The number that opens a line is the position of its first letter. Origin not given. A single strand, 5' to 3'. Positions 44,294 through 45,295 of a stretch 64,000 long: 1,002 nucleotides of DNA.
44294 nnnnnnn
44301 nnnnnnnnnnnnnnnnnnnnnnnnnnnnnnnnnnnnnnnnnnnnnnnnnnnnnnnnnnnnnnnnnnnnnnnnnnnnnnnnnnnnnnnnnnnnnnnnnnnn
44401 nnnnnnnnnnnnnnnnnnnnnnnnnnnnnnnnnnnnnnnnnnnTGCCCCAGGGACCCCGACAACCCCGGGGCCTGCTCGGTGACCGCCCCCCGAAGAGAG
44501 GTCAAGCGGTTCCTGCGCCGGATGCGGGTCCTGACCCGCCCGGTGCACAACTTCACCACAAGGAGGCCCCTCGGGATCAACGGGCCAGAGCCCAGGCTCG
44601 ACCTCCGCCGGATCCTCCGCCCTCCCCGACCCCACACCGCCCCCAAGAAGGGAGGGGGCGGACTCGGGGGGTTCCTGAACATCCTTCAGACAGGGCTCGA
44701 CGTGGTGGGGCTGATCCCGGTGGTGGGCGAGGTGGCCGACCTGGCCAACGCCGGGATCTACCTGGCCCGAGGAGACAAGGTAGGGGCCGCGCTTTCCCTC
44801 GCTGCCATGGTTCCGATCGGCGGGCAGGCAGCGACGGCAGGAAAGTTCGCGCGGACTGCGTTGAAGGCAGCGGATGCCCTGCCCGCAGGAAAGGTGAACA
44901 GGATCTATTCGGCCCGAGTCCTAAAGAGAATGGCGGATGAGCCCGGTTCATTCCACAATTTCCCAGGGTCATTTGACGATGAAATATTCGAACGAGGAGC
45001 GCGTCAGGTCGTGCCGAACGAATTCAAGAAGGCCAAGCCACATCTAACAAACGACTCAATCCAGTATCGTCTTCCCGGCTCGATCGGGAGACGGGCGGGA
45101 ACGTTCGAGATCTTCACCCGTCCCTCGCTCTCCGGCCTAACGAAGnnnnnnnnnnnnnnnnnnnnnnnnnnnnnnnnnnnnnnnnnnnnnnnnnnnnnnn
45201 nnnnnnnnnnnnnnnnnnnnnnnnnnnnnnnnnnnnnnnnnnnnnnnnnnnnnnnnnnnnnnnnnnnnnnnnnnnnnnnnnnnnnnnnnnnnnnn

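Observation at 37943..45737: Giant Sec-signal RHS/YD polymorphic toxin with an unusual domain stack, followed by a candidate immunity gene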

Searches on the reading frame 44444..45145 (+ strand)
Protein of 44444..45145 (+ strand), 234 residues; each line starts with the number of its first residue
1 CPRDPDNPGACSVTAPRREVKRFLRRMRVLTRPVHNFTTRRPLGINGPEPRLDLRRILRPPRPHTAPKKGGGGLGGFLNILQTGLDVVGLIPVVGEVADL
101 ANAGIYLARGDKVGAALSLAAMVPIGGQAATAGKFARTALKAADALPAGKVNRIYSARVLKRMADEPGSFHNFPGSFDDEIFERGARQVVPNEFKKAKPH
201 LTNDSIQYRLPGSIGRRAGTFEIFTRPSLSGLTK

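Call 8: search_protein_families(library=pfam, proteins=[window:44444-45145:+], max_evalue=10)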
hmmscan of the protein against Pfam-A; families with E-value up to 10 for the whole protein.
seq(234 aa): 1 family
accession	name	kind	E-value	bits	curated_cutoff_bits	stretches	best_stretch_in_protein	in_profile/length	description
PF13430.11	DUF4112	-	0.2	12.3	23.3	1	87-107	30-50/105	Domain of unknown function (DUF4112)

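Call 9: search_solved_structures(query=window:44444-45145:+, max_evalue=10)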
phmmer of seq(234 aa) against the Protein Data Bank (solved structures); distinct sequences matched with E-value up to 10: 7.
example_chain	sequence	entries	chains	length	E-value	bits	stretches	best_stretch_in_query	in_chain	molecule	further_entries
9y0i_A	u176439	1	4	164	1.4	11.7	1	96-157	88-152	CSD20f3A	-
7rb4_A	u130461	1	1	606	1.5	11.6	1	79-110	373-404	Diphtheria toxin, C domain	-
2z3w_A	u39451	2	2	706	1.6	11.5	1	90-128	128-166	Dipeptidyl aminopeptidase IV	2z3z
2d5l_A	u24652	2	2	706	1.7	11.5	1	90-128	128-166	dipeptidyl aminopeptidase IV, putative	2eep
2dcm_A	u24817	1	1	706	1.7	11.5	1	90-128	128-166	dipeptidyl aminopeptidase IV, putative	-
8zdo_v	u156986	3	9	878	3.5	10.4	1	71-150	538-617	Central fiber protein (gp20)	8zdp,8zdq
8iyk_I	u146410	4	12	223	7.5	9.3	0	64-156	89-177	Tail tip assembly protein I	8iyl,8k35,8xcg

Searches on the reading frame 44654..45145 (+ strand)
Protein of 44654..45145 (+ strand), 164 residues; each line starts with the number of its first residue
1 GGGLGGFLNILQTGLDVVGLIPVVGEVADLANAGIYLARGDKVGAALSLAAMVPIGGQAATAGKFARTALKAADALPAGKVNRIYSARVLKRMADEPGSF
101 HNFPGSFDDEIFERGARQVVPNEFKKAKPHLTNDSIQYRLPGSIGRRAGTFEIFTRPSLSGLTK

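Call 11: find_homologous_proteins(query=window:44654-45145:+, max_evalue=0.01)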
Query seq(164 aa) (164 aa): 22 proteins with E <= 0.01 among 454 candidates.
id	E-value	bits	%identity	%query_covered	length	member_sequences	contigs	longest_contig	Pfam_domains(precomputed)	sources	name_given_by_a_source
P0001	6.0e-33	132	73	51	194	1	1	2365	-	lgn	-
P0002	1.8e-32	131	70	52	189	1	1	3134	-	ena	-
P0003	7.8e-32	129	55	74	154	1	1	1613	-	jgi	jgi:hypothetical protein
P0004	1.5e-28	118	64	51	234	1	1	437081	-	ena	-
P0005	2.4e-28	117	68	48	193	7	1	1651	-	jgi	jgi:hypothetical protein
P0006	1.4e-27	115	68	50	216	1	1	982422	-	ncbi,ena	-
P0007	1.1e-26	112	52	66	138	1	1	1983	-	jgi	jgi:hypothetical protein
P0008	1.2e-26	112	63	53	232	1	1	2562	-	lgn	-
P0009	3.1e-26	110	60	57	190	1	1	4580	-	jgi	jgi:hypothetical protein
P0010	5.0e-26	110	65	51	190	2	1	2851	-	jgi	jgi:hypothetical protein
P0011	1.3e-23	102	60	55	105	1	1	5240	-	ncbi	ncbi:MAG: hypothetical protein ACRDQ2_10085 [Gaiellales bacterium]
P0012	6.6e-20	90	52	60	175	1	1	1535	-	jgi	jgi:hypothetical protein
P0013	6.5e-16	77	57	48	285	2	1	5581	PF13930.13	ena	-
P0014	6.7e-16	77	71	27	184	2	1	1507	-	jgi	jgi:hypothetical protein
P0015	2.2e-15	75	57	43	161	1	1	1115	-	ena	-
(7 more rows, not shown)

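Call 22: find_encoding_contigs(protein=P0006, flank=6000, max_places=2)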
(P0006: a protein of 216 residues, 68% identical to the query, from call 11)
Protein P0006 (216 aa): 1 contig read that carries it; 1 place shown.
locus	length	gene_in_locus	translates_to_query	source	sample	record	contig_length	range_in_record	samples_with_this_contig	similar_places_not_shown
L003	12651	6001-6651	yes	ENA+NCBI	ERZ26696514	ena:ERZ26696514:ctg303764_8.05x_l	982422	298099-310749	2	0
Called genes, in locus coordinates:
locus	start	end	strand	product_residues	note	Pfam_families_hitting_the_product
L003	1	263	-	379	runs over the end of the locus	PF04551:GcpE, PF26540:GcpE_C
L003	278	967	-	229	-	PF01168:Ala_racemase_N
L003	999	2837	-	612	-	-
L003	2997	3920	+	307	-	PF27149:YdjY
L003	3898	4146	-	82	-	-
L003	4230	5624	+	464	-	-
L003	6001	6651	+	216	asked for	-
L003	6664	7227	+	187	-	-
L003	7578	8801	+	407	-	-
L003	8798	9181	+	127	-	-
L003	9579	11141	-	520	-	PF00106:adh_short, PF13561:adh_short_C2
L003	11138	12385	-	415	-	PF01011:PQQ (faint), PF13360:PQQ_2, PF13570:Beta-prop_ACSF4, PF13360:PQQ_2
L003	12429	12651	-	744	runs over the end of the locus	PF00384:Molybdopterin, PF01568:Molydop_binding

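Call 23: find_encoding_contigs(protein=P0004, flank=6000, max_places=2)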
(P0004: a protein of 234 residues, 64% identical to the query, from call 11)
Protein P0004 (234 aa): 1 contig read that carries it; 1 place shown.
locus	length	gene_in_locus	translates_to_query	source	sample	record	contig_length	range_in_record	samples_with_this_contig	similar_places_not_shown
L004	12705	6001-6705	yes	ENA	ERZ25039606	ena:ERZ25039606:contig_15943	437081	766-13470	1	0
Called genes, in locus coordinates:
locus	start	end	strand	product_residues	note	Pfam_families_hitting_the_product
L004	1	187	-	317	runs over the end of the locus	?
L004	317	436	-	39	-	-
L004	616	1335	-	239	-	-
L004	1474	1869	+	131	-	PF07366:SnoaL (weak), PF12680:SnoaL_2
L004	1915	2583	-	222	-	-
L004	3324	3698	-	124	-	PF14367:DUF4411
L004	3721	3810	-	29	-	-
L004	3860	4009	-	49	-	-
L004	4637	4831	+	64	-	PF05076:SUFU (weak)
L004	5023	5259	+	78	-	-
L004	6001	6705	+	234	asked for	-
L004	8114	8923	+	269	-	-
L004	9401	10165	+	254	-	PF13599:Pentapeptide_4 (faint), PF23894:LD_SV2 (faint), PF00805:Pentapeptide (faint), PF13576:Pentapeptide_3 (faint)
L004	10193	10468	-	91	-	PF01610:DDE_Tnp_ISL3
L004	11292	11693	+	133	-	-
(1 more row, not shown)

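Call 24: find_encoding_contigs(protein=P0011, flank=6000, max_places=2)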
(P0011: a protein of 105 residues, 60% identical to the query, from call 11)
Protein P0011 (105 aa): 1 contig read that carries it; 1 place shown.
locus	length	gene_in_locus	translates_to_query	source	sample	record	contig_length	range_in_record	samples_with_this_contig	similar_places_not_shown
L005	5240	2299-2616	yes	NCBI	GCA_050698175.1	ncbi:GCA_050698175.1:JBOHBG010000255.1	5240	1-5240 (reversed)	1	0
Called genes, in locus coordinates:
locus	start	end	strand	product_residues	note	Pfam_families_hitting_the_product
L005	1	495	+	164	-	?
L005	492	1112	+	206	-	-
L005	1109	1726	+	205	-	-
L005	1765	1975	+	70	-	-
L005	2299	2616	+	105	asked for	-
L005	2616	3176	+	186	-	-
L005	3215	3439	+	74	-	-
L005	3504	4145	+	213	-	PF14414:WHH (weak)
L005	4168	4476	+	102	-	-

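Call 36: predict_structure(alignment_id=A2)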
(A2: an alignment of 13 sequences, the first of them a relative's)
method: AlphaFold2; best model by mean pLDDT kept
length: 105 residues; sequences in the alignment: 13
mean_pLDDT: 69.9   pTM: 0.56
mean pLDDT of the five models: 69.9, 67.1, 64.3, 63.7, 62.5
residues with pLDDT >= 90: 2; 70-90: 63; 50-70: 18; < 50: 22
segments of 3 or more residues with pLDDT < 50: 1-17, 26-28
pLDDT, mean of each block of 10 residues (from residue 1): 37 47 51 65 86 85 88 83 83 76 65
secondary structure, 60 per line:
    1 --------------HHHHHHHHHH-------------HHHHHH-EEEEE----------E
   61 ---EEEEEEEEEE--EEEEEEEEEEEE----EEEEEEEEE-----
elements in order: H15-24 H38-43 E45-49 E64-73 E76-87 E92-100

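Call 39: fold_search(model_id=the predicted structure, library=pdb)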
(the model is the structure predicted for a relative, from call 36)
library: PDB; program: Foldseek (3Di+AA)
matches with E <= 10: 444; with E <= 0.001: 0
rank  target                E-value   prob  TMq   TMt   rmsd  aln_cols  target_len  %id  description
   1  3wts_B                5.4e-01  0.16  0.25  0.22  12.9        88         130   10  Crystal structure of the complex comprised of ETS1, RUNX1, CBFBETA, and the tcralpha gene enhancer DNA (released 2014-08-13)
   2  5exc_A                6.0e-01  0.57  0.27  0.42   4.3        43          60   16  Photoconverted red fluorescent protein DendRFP (released 2016-08-03)
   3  8ao0_MODEL_1_A        6.0e-01  0.21  0.25  0.24   7.5        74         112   11  Solution structure of nanoFAST/HBR-DOM2 complex (released 2022-11-23)
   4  6w3f_A                6.0e-01  0.20  0.25  0.24   5.9        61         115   13  Rd1NTF2_05_I64F_A80G_T94P_D101K_L106W (released 2020-04-15)
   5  6s5l_H                6.4e-01  0.33  0.30  0.26   4.6        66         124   11  Anabaena Apo-C-Terminal Domain Homolog Of The Orange Carotenoid Protein In Native Conditions (released 2020-05-13)
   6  6lof_C                8.4e-01  0.51  0.28  0.43   4.2        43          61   16  Crystal structure of ZsYellow soaked by Cu2+ (released 2020-01-22)
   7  4ec6_A                8.4e-01  0.16  0.27  0.26   6.1        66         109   23  Ntf2-like, potential transfer protein TraM from Gram-positive conjugative plasmid pIP501 (released 2012-12-05)
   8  2vvj_dd               1.0e+00  0.44  0.27  0.41   4.3        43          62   19  IrisFP fluorescent protein in its red form, cis conformation (released 2008-08-12)
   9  6s5l_G                1.0e+00  0.30  0.31  0.27   4.3        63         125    8  Anabaena Apo-C-Terminal Domain Homolog Of The Orange Carotenoid Protein In Native Conditions (released 2020-05-13)
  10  6w3f_B                1.1e+00  0.12  0.25  0.23   6.7        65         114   15  Rd1NTF2_05_I64F_A80G_T94P_D101K_L106W (released 2020-04-15)
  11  2pyp                  1.1e+00  0.11  0.21  0.19   6.9        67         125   10  PHOTOACTIVE YELLOW PROTEIN, PHOTOSTATIONARY STATE, 50% GROUND STATE, 50% BLEACHED (released 1998-04-29)
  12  6gp1_A                1.1e+00  0.41  0.27  0.39   4.2        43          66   19  Structure of mEos4b in the red long-lived dark state (released 2019-05-22)
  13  2vvj_aa               1.1e+00  0.35  0.28  0.43   6.6        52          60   15  IrisFP fluorescent protein in its red form, cis conformation (released 2008-08-12)
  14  8i99_A                1.1e+00  0.12  0.21  0.09   6.4        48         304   17  N-carbamoyl-D-amino-acid hydrolase mutant - M4Th3 (released 2023-03-22)
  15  5exc_C                1.2e+00  0.41  0.28  0.43   4.2        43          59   16  Photoconverted red fluorescent protein DendRFP (released 2016-08-03)
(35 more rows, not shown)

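Call 47: search_protein_representatives(alignment_id=A5)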
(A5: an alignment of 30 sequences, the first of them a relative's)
Query: 30 sequences, 132 profile positions. Proteins with E-value up to 0.001 (for the whole library): 501; up to 1e-10: 274; up to 1e-30: 141. The best 150 are listed.
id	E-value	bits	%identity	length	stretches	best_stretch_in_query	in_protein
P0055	4.9e-53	194.8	-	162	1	25-130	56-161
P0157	8.6e-53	194.0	-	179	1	27-130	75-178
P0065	2.1e-51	189.5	-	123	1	25-130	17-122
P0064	3.2e-50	185.6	-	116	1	32-130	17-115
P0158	3.6e-50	185.5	-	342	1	19-130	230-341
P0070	6.7e-50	184.6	-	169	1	18-129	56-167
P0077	5.2e-49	181.7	-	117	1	34-130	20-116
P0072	5.5e-49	181.7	-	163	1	32-130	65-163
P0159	1.1e-48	180.7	-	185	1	26-130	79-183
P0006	2.4e-48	179.6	-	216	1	25-131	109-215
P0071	3.0e-48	179.3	-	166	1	25-130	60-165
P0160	6.7e-48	178.2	-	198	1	26-130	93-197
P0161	1.8e-47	176.8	-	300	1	25-129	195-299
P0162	2.3e-47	176.4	-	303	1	24-130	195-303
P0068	3.2e-47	175.9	-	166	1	27-130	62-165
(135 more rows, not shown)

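Call 53: search_protein_families(library=pfam, alignment_id=A7, max_evalue=0.001)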
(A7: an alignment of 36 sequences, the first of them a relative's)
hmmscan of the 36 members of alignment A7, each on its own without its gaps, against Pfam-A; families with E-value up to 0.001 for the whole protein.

A. member 1, P0225 (3101 aa): 10 families
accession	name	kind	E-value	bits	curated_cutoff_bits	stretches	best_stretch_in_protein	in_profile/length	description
PF07603.17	Lcl_C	-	5.6e-53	178.6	34.9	4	245-360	5-117/117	Lcl C-terminal domain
PF25023.1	TEN_YD-shell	-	5.3e-25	88.1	50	2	2614-2926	578-894/909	Teneurin YD-shell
PF05593.20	RHS_repeat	-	9.6e-21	74.1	22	1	2665-2697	1-34/38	RHS Repeat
PF18911.6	PKD_4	-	4e-17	62.5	27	2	546-623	2-81/85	PKD domain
PF22352.2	K319L-like_PKD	-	6.1e-11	42.6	27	1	552-627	1-84/84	K319L-like, PKD domain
PF17803.7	Cadherin_4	-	7e-11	42.9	25.1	1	452-509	9-71/71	Bacterial cadherin-like domain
PF13620.12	CarboxypepD_reg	-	2e-10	41.3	32.3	1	1273-1338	2-70/82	Carboxypeptidase regulatory-like domain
PF17963.7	Big_9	-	5.6e-08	34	23.6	1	454-540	1-88/89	Bacterial Ig domain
PF25020.1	TTR_TEN1-4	-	8.3e-08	32.5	27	1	1265-1349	1-86/86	Teneurin TTR-like domain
PF16820.11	PKD_3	-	1.9e-06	28.1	26.3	0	576-612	31-67/68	PKD-like domain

B. families by the number of members that match (of 36 scanned): 26 families (the first 25 are shown)
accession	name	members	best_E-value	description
PF05593.20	RHS_repeat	13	1.9e-117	RHS Repeat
PF25023.1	TEN_YD-shell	4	5.3e-25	Teneurin YD-shell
PF20041.5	DUF6443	3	4.1e-26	Domain of unknown function (DUF6443)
PF03534.18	SpvB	2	3.8e-16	Salmonella virulence plasmid 65kDa B protein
PF07591.16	PT-HINT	2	2.8e-09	Pretoxin HINT domain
PF13403.11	Hint_2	2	2.9e-09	Hint domain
PF03527.20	RHS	2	9.9e-09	RHS protein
PF07603.17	Lcl_C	1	5.6e-53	Lcl C-terminal domain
PF02494.22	HYR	1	3.8e-29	HYR domain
PF13946.11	DUF4214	1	8.3e-23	Domain of unknown function (DUF4214)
PF20148.4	DUF6531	1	1.5e-18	Domain of unknown function (DUF6531)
PF18911.6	PKD_4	1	4e-17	PKD domain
PF13517.12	FG-GAP_3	1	1.8e-15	FG-GAP-like repeat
PF12256.14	TcdB_toxin_midN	1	2.1e-13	Insecticide toxin TcdB middle/N-terminal region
PF22352.2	K319L-like_PKD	1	6.1e-11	K319L-like, PKD domain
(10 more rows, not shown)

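Call 61: search_protein_families(library=ncbifam, proteins=[P0011], max_evalue=0.01)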
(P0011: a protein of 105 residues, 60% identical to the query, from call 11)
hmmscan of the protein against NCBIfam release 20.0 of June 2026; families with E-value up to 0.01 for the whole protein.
P0011 (105 aa): 0 families

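Call 77: fold_search(model_id=the predicted structure, library=viral)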
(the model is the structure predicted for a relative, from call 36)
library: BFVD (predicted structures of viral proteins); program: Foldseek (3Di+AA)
matches with E <= 10: 732; with E <= 0.001: 0
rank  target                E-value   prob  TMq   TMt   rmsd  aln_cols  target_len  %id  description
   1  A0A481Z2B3            8.6e-02  0.47  0.26  0.12  11.6        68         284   16  Proliferating cell nuclear antigen [Pithovirus LCPAC001]
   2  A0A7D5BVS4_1          9.7e-02  0.99  0.45  0.06   5.8        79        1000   18  (no name in the UniProt tables at hand)
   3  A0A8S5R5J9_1          1.6e-01  0.94  0.46  0.05   5.0        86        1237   10  Uncharacterized protein [Myoviridae sp. ctxbQ4]
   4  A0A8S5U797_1          1.7e-01  0.99  0.46  0.05   2.4        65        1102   20  Large polyvalent protein-associated domain 3 (Fragment) [Podoviridae sp. ctngc57]
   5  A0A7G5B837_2          1.9e-01  0.98  0.46  0.05   2.9        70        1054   18  Uncharacterized protein [Ralstonia phage Alix]
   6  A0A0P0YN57            2.8e-01  0.23  0.30  0.20  12.8       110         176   11  (no name in the UniProt tables at hand)
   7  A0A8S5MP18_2          3.0e-01  0.95  0.42  0.05   3.2        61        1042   13  PolyVal ADP-ribosyltransferase [Siphoviridae sp. ctLR131]
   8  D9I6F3                3.2e-01  0.33  0.31  0.31  11.0        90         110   14  PseT polynucleotide 5'-kinase and 3'-phosphatase [Acinetobacter phage 133]
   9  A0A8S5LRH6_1          3.8e-01  0.69  0.46  0.07   5.7       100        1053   11  Uncharacterized protein [Myoviridae sp. ctSGr1]
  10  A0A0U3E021            3.8e-01  0.41  0.25  0.23   6.7        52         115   12  Uncharacterized protein [Pseudomonas phage SM1]
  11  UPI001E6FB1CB         4.0e-01  0.38  0.29  0.32   4.1        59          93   17  (no name look-up for this kind of identifier)
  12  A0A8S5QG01            4.4e-01  0.54  0.33  0.36   5.0        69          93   14  Uncharacterized protein [Myoviridae sp. ctdNl2]
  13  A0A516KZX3            4.7e-01  0.20  0.23  0.14   8.6        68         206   19  (no name in the UniProt tables at hand)
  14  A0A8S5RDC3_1          5.0e-01  0.60  0.37  0.04   4.4        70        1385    8  Crystallin beta/gamma motif-containing protein [virus sp. ctd0M1]
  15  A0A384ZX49            5.0e-01  0.38  0.37  0.31  14.9        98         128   10  Uncharacterized protein [Dickeya phage vB_DsoM_JA29]
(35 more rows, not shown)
